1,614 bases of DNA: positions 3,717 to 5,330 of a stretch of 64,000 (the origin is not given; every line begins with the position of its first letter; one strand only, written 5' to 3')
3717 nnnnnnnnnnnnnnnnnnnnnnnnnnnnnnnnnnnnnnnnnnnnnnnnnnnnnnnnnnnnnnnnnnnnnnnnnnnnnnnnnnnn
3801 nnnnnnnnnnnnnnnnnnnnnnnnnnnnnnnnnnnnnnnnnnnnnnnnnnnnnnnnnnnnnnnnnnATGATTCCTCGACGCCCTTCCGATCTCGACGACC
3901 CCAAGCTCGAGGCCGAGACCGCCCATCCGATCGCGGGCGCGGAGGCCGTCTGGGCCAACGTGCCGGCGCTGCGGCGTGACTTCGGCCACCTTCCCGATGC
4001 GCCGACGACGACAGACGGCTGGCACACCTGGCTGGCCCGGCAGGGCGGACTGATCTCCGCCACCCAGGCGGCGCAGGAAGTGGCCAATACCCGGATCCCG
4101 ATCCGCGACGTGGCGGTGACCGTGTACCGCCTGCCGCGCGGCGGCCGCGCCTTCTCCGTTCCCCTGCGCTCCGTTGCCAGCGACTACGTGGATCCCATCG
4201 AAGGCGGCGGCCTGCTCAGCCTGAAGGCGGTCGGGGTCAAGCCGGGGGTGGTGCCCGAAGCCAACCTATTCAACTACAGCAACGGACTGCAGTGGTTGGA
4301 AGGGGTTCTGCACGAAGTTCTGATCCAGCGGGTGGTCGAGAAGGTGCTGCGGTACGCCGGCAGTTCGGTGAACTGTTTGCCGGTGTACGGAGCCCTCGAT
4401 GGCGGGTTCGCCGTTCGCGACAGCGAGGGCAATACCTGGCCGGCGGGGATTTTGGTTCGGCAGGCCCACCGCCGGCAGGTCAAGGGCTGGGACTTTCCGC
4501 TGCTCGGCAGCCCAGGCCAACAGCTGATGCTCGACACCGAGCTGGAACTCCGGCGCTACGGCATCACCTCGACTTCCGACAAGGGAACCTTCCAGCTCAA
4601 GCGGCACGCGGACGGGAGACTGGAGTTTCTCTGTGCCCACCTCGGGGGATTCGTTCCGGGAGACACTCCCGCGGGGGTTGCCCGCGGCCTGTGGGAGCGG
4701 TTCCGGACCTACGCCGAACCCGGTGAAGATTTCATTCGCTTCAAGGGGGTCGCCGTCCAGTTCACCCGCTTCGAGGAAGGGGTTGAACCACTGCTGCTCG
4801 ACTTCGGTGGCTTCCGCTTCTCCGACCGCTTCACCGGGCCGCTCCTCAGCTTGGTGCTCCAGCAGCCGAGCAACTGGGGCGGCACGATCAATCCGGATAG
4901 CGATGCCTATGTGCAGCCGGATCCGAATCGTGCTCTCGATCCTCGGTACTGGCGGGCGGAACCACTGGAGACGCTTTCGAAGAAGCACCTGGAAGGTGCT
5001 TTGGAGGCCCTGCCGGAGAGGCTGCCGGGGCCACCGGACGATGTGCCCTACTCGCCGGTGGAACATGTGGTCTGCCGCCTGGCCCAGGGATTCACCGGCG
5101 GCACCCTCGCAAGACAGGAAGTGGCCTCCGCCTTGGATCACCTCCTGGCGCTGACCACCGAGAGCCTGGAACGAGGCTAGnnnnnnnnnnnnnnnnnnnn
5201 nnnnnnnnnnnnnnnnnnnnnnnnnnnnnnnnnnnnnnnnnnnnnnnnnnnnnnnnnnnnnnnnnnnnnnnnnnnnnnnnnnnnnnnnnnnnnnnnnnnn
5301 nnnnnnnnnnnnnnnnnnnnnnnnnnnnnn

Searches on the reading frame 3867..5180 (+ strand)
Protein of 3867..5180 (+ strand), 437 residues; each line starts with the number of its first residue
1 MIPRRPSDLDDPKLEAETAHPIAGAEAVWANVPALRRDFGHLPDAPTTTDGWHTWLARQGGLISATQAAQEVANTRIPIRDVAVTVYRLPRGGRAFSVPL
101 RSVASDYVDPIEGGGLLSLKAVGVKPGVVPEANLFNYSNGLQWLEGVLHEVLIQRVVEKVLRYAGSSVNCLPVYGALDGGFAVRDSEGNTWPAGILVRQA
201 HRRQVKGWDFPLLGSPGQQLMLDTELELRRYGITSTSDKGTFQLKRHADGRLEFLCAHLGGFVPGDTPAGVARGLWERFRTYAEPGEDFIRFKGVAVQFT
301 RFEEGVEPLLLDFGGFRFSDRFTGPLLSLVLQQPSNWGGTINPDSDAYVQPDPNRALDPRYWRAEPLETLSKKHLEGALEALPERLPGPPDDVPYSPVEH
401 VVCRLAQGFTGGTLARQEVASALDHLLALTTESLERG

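Call 4: search_protein_families(library=pfam, proteins=[window:3867-5180:+], max_evalue=0.1)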
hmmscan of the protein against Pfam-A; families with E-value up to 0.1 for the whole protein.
window:3867-5180:+ (437 aa): 0 families

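Call 5: search_protein_families(library=ncbifam, proteins=[window:3867-5180:+], max_evalue=0.1)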
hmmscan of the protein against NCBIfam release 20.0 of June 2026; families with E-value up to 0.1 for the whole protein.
window:3867-5180:+ (437 aa): 0 families

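Call 94: search_solved_structures(query=A6, max_evalue=10, show_alignments=1)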
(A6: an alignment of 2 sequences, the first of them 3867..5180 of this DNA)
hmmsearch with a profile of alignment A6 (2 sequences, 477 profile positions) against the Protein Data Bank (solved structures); distinct sequences matched with E-value up to 10: 2.
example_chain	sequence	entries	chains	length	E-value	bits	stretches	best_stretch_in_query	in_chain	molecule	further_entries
1c89_A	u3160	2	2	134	0.092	14.3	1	135-187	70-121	ANTIFREEZE PROTEIN TYPE III | PROTEIN (ANTIFREEZE PROTEIN TYPE III)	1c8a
5wdd_A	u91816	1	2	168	0.22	13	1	38-104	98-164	Bcl-2-related ovarian killer protein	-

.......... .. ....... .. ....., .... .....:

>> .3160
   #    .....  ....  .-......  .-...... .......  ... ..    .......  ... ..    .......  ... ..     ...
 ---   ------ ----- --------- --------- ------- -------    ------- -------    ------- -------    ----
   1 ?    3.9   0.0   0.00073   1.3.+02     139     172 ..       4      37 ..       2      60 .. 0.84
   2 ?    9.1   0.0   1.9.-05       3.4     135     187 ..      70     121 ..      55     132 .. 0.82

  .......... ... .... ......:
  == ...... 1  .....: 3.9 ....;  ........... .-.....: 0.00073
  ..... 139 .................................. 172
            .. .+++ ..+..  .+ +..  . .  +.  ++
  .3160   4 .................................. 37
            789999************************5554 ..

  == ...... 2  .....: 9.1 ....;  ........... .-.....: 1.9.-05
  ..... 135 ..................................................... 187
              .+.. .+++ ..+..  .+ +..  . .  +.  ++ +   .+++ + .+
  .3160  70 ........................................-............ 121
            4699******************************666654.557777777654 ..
